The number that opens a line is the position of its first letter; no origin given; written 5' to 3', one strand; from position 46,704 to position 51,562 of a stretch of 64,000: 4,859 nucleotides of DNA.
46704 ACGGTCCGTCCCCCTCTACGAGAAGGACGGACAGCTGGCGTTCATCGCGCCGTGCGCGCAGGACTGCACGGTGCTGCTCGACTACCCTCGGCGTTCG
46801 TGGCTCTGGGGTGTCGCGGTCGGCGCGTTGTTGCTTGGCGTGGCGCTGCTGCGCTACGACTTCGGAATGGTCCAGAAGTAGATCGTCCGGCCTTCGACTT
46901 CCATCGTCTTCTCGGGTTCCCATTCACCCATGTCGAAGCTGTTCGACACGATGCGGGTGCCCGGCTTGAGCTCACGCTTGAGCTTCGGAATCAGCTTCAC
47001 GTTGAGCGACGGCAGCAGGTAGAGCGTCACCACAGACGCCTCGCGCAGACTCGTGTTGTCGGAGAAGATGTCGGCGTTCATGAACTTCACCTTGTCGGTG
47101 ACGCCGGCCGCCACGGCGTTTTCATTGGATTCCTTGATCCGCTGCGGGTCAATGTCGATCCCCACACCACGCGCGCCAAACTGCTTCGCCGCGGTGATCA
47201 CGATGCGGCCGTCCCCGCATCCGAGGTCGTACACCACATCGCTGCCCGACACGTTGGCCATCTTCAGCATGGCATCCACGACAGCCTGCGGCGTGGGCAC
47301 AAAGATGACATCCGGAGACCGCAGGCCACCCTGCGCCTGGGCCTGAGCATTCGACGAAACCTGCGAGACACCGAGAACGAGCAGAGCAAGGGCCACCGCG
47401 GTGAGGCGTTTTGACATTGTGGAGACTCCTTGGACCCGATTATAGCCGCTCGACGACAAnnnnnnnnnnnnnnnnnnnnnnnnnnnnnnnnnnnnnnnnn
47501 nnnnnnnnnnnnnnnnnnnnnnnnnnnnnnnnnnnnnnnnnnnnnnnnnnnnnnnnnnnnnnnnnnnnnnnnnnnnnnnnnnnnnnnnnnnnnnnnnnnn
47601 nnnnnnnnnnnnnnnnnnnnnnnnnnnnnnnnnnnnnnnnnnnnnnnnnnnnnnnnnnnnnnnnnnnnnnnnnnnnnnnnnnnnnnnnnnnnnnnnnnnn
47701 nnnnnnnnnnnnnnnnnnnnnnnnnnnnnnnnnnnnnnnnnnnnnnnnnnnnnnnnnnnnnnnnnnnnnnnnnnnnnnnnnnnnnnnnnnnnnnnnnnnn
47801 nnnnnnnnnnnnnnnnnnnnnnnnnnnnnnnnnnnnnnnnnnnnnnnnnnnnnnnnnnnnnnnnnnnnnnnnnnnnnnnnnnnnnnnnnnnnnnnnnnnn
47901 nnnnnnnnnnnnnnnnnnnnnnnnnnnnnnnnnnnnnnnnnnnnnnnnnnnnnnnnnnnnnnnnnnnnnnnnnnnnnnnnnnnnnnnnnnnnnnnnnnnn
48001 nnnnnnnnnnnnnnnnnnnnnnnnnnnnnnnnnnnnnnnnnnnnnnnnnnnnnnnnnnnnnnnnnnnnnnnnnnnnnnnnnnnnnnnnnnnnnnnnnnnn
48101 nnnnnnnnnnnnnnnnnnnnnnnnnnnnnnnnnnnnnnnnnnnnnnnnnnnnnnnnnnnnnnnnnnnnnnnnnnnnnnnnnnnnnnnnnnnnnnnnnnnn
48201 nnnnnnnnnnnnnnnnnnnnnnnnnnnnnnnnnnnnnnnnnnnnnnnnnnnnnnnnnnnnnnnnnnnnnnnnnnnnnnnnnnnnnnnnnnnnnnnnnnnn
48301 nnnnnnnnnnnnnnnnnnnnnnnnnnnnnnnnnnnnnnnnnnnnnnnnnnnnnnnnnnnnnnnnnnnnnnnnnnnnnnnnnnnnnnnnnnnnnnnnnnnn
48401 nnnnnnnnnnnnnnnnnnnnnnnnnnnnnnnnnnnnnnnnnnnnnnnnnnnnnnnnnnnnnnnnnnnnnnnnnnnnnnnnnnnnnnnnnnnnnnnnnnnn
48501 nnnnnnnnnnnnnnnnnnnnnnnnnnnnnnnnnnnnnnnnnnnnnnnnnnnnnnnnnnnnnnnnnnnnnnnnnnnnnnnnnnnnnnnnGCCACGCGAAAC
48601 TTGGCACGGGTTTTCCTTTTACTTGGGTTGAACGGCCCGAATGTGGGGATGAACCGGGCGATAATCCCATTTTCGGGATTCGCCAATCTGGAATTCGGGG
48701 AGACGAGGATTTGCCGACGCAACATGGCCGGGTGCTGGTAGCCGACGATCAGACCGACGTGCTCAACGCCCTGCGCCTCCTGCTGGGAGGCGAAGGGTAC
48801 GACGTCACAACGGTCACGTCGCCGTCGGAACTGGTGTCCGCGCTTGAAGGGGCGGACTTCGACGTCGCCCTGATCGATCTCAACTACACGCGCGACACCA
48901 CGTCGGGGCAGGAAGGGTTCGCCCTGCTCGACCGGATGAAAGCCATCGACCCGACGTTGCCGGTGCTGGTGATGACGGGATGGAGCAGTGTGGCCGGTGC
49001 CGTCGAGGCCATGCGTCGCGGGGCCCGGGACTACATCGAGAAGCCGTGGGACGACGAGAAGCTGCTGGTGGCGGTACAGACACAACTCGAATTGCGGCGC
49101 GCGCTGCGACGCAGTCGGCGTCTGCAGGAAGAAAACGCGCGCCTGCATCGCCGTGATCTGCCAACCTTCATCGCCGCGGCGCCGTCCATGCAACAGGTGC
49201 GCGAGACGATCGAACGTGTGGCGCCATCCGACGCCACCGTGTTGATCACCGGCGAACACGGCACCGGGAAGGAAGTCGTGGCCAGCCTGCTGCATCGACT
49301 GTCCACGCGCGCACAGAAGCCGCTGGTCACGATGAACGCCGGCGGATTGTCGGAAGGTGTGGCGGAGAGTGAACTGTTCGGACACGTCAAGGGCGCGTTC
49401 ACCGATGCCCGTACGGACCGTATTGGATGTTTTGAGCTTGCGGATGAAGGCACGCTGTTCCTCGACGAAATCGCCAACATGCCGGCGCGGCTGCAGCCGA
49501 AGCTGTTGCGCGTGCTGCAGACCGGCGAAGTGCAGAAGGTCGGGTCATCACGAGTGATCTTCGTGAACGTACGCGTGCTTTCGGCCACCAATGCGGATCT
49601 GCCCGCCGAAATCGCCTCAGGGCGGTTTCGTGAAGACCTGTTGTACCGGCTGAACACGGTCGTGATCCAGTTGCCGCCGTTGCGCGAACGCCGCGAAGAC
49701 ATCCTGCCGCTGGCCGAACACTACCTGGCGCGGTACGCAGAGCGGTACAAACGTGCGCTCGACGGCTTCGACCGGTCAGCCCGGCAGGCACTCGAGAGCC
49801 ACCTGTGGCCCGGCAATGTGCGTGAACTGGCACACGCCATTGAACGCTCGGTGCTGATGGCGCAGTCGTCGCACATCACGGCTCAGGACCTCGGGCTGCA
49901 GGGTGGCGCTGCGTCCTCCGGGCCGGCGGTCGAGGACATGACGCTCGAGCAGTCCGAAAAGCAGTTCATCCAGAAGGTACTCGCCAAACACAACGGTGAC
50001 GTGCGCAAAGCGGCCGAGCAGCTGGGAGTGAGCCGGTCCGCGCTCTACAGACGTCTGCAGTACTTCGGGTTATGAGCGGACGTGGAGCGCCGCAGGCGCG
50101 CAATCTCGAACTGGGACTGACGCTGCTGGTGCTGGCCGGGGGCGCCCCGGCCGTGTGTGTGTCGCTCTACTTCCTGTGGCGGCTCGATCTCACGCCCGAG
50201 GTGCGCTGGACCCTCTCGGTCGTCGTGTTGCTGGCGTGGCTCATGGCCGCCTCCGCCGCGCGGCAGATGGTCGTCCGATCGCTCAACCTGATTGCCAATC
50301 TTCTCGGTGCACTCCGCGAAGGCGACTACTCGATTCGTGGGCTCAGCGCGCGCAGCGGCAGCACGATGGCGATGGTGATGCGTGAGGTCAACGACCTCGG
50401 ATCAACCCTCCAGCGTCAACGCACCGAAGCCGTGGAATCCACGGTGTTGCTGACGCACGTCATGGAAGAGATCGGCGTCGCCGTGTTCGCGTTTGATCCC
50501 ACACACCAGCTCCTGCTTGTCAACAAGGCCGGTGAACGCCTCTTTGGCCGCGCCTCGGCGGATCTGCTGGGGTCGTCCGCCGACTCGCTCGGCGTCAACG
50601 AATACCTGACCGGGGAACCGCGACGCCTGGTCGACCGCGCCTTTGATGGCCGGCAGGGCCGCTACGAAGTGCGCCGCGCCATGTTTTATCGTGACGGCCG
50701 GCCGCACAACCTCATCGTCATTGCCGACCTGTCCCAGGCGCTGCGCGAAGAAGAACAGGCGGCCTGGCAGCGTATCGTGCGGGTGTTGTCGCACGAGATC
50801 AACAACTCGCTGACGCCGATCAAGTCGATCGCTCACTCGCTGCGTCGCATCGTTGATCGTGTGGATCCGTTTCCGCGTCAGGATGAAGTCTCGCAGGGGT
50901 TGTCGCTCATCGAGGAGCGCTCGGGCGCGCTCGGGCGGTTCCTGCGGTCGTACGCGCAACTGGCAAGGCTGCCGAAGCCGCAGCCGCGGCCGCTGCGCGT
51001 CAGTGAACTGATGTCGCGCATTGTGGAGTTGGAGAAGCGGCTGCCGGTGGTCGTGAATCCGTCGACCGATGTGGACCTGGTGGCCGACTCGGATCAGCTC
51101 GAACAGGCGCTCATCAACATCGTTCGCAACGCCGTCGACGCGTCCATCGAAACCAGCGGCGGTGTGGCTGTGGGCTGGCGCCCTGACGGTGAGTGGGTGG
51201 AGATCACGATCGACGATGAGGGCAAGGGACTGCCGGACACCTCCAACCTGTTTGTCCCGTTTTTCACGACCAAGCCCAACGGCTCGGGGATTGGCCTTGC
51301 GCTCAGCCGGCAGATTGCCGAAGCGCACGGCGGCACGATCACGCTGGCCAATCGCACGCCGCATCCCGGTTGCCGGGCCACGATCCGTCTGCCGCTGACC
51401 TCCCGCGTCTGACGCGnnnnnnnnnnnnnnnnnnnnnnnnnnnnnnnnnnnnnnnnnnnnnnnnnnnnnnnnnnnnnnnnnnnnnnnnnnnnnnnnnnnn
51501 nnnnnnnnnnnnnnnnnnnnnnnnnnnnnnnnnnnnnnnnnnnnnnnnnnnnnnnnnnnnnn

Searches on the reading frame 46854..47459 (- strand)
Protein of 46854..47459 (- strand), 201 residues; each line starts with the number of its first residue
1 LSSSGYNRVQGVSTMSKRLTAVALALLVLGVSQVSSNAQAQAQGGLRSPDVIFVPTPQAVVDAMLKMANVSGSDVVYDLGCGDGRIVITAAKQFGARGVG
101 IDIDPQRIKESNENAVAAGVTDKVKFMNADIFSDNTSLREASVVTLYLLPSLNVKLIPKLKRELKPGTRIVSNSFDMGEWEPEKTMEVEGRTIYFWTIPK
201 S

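Call 6: search_protein_families(library=pfam, proteins=[window:46854-47459:-], max_evalue=0.01)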
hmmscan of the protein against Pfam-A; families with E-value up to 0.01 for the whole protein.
window:46854-47459:- (201 aa): 19 families
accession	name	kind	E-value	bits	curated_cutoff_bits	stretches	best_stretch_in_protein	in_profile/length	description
PF13847.12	Methyltransf_31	-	9.7e-13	48.5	27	1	74-186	5-123/145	Methyltransferase domain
PF13649.12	Methyltransf_25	-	1.7e-10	41.9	27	1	76-167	1-96/97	Methyltransferase domain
PF06325.19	PrmA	-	2.1e-09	37.8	22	1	70-171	159-257/296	Ribosomal protein L11 methyltransferase (PrmA)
PF08241.18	Methyltransf_11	-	1.6e-06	29.1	21.2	1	78-143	2-61/95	Methyltransferase domain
PF09445.16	Methyltransf_15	-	7.3e-06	26.1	22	1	75-143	3-70/165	RNA cap guanine-N2 methyltransferase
PF02353.26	CMAS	-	1.1e-05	25.4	27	1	59-129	49-119/273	Mycolic acid cyclopropane synthetase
PF01170.24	UPF0020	-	1.5e-05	25.2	22.3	1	62-132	18-113/197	RMKL-like, methyltransferase domain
PF08123.19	DOT1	-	3e-05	24.1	23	1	60-172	30-156/205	Histone methylation protein DOT1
PF05175.20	MTS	-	4.6e-05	23.6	23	1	69-136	28-95/170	Methyltransferase small domain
PF13679.12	Methyltransf_32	-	7.1e-05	23.2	27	1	60-137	12-95/143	Methyltransferase domain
PF08242.18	Methyltransf_12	-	0.00028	22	30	1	78-133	2-60/98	Methyltransferase domain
PF07021.18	MetW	-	0.002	18.2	21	1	71-117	13-58/193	Methionine biosynthesis protein MetW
PF24675.1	NpmA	-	0.0029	17.4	60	1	68-116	19-68/214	16S rRNA (adenine(1408)-N(1))-methyltransferase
PF01728.25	FtsJ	-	0.0031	17.9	24.1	1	67-138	15-82/181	FtsJ-like methyltransferase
PF13489.12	Methyltransf_23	-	0.0038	17.4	27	1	76-123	26-61/164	Methyltransferase domain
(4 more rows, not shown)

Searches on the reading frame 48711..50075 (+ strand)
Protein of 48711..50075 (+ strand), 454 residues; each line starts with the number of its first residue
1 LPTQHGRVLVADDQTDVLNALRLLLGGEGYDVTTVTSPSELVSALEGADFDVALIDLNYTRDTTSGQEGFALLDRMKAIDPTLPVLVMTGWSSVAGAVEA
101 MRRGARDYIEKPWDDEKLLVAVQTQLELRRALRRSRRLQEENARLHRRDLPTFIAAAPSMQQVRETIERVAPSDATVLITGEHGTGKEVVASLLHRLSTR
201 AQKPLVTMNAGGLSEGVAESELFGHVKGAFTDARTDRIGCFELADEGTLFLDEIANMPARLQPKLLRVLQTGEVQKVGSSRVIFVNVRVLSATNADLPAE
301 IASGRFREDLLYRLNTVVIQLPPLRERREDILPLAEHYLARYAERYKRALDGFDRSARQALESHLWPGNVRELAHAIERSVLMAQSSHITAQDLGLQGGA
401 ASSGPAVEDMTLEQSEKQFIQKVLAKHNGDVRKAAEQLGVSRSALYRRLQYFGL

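Call 6: search_protein_families(library=pfam, proteins=[window:48711-50075:+], max_evalue=0.01)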
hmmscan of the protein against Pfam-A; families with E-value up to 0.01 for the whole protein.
window:48711-50075:+ (454 aa): 14 families
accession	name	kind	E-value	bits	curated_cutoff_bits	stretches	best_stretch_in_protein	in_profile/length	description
PF00158.32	Sigma54_activat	-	1.5e-64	217.1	20.2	1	154-319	2-167/168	Sigma-54 interaction domain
PF25601.1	AAA_lid_14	-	9.4e-24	83.5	27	1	325-395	1-71/87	AAA+ ATPase lid domain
PF14532.12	Sigma54_activ_2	-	1.3e-22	80.9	25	1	154-324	1-138/138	Sigma-54 interaction domain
PF00072.30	Response_reg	-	5.9e-21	75.2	30.2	1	8-122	1-110/111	Response regulator receiver domain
PF02954.25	HTH_8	-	1.5e-12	47.5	22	1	411-450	1-40/42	Bacterial regulatory protein, Fis family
PF18024.7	HTH_50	-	4.9e-07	29.8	27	1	412-454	8-49/50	Helix-turn-helix domain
PF07728.20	AAA_5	-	2.2e-06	28.2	22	1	177-275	2-96/139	AAA domain (dynein-related subfamily)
PF00004.35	AAA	-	0.0002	22.2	21.2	1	177-308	1-125/131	ATPase family associated with various cellular activities (AAA)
PF13556.12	HTH_30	-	0.0007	19.8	27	1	424-450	8-34/59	PucR C-terminal helix-turn-helix domain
PF07724.20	AAA_2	-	0.001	19.5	27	1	176-301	5-131/166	AAA domain (Cdc48 subfamily)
PF01078.27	Mg_chelatase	-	0.0016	18.4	20.3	0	239-275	100-136/207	Magnesium chelatase, subunit ChlI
PF13191.12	AAA_16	-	0.0037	18.2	32.6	0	160-302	9-113/167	AAA ATPase domain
PF18844.6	baeRF_family2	-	0.0075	16.8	26.9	0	175-237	77-135/149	Bacterial archaeo-eukaryotic release factor family 2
PF00493.29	MCM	-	0.0099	15.4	23.3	0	172-295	55-173/224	MCM P-loop domain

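Call 79: search_protein_families(library=ncbifam, proteins=[window:48711-50075:+], max_evalue=0.01)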
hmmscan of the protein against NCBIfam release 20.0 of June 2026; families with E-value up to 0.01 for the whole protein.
window:48711-50075:+ (454 aa): 91 families (the best 25 are shown)
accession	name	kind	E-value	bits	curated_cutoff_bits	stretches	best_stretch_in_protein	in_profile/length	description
TIGR02915.1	PEP_resp_reg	equivalog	1.2e-120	403.4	502.6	1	8-453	1-443/445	PEP-CTERM-box response regulator transcription factor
NF008469.0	PRK11361.1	equivalog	5.8e-111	371.4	714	1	6-453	5-455/461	acetoacetate metabolism transcriptional regulator AtoC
NF007689.0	PRK10365.1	equivalog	3.7e-109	365.5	760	1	7-449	7-439/441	sigma-54-dependent response regulator transcription factor ZraR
TIGR01818.1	ntrC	equivalog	2.7e-105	352.9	558.6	1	8-395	1-378/463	nitrogen regulation protein NR(I)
NF041946.1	LuxO_transreg_Vib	equivalog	1.3e-103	347.3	800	2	17-393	8-375/463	quorum-sensing sigma-54 dependent transcriptional regulator LuxO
NF051870.1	NAssimRespRegNtrX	equivalog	9.1e-102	341.2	600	1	8-454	4-452/452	nitrogen assimilation response regulator NtrX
NF003451.0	PRK05022.1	equivalog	6.5e-95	318.8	476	1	127-450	164-506/512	nitric oxide reductase transcriptional regulator NorR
NF011695.0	PRK15115.1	equivalog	1.3e-94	317.4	763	1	4-450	5-434/445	two-component system response regulator GlrR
TIGR01817.1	nifA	equivalog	1.5e-94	317.7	528.85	1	126-410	168-454/534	nif-specific transcriptional activator NifA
NF049963.1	RespRegFlgRCampy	domain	2.3e-93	313.4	750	1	13-451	8-426/429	fla regulon two-component system response regulator FlgR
NF008176.1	PRK10923.1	equivalog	6.8e-89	298.6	620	1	4-395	2-382/469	nitrogen regulation protein NR(I)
NF038308.1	RNA_repair_RtcR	equivalog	8.4e-89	298.8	650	1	96-406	125-444/530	RNA repair transcriptional activator RtcR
NF050807.1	TransRegFlbDCaul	equivalog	3.2e-88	296.6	750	1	32-415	27-382/454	sigma-54-dependent transcriptional regulator FlbD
NF041552.1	TF_PrdR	equivalog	5.3e-86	289.2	795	1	124-452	240-576/577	sigma-54 dependent transcriptional regulator PrdR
TIGR02974.1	phageshock_pspF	equivalog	1.4e-85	287.5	443.55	1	155-393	3-242/336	phage shock protein operon transcriptional activator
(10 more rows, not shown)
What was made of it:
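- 48711..51412 (+): Convergent two-component pair: sigma-54 response regulator (48711..50075) and PAS histidine kinase (50072..51412). This pair is the most constant neighbour of this adaptor clade, whether the adaptor is fused or not. calls 6, 79.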

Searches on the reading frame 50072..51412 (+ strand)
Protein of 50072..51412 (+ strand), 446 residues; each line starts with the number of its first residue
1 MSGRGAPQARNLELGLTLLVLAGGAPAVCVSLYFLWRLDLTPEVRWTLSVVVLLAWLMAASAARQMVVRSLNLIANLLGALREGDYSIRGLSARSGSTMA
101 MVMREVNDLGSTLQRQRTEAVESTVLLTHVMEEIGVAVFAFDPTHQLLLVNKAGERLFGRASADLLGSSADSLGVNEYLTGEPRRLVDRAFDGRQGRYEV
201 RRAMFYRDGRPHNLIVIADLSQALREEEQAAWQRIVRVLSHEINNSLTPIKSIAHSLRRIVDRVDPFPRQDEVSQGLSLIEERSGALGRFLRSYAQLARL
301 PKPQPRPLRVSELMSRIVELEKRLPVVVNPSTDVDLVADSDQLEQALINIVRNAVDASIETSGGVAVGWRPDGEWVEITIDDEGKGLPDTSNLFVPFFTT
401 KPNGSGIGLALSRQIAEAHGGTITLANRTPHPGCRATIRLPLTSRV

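Call 6: search_protein_families(library=pfam, proteins=[window:50072-51412:+], max_evalue=0.01)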
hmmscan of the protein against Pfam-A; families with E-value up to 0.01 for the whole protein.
window:50072-51412:+ (446 aa): 6 families
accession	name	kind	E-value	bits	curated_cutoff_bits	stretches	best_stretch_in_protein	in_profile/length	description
PF02518.31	HATPase_c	-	1.2e-20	74.4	26.4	1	339-443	2-110/111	Histidine kinase-, DNA gyrase B-, and HSP90-like ATPase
PF08448.16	PAS_4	-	4.3e-05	24.2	23.1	1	133-211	3-78/110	PAS fold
PF00989.32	PAS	-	6.4e-05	23.4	22.6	1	129-198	5-74/113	PAS fold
PF00512.31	HisKA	-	0.00024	21.5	26.9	1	232-300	2-63/66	His Kinase A (phospho-acceptor) domain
PF13188.13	PAS_8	-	0.0015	18.8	21.8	1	128-171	4-48/65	PAS domain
PF13581.12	HATPase_c_2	-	0.002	18.6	27.4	1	346-417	39-110/127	Histidine kinase-like ATPase domain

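Call 79: search_protein_families(library=ncbifam, proteins=[window:50072-51412:+], max_evalue=0.01)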
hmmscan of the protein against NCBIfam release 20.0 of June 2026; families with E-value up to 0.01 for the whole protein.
window:50072-51412:+ (446 aa): 67 families (the best 25 are shown)
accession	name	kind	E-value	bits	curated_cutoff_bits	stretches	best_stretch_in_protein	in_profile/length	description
NF008468.0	PRK11360.1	equivalog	1.6e-31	109.4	646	1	225-444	389-610/616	two-component system sensor histidine kinase AtoS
NF007688.0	PRK10364.1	equivalog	2.7e-23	82.4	479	1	225-443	233-452/460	two-component system sensor histidine kinase ZraS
NF046044.1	PnpS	equivalog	2.3e-21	76.3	400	1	74-440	5-389/390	two-component system histidine kinase PnpS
NF041777.1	sens_FixL_Rhizob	equivalog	1.2e-19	70.4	850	1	324-440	361-479/485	sensor protein FixL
TIGR02916.1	PEP_his_kin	equivalog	2.9e-19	69.1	300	1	305-441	540-679/679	XrtA/PEP-CTERM system histidine kinase PrsK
NF008312.0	PRK11100.1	equivalog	4.8e-19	68.5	356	1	227-442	251-474/477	two-component system sensor histidine kinase CreC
NF047794.1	HisKinPtgB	equivalog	4.1e-17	61.7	1000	1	237-434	447-648/656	two-component system sensor histidine kinase PgtB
NF038348.1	T2SS_HK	subfamily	6.4e-17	61.2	450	1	332-442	460-573/574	histidine kinase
TIGR02966.1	phoR_proteo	equivalog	2.7e-16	59.5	334.2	1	128-425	9-319/333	phosphate regulon sensor histidine kinase PhoR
NF008293.1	PRK11073.1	equivalog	2.3e-15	56.7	240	1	221-428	118-335/349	nitrogen regulation protein NR(II)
NF010411.0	PRK13837.1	equivalog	2.7e-15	55.4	647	1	333-445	551-678/828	two-component system VirA-like sensor kinase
NF033092.0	HK_WalK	equivalog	2.8e-15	55.9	725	1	331-441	477-593/594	cell wall metabolism sensor histidine kinase WalK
NF058527.1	HistKinChvGCaul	equivalog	1.1e-14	54.1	740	1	230-433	304-520/535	two-component sensor histidine kinase ChvG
NF047496.1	HK_LIC11548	equivalog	2.4e-14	53.1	750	2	227-357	355-489/589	LIC_11548 family sensor histidine kinase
NF053867.1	SprKinKinDBac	equivalog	2.9e-14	52.4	775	1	329-443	384-498/500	sporulation kinase KinD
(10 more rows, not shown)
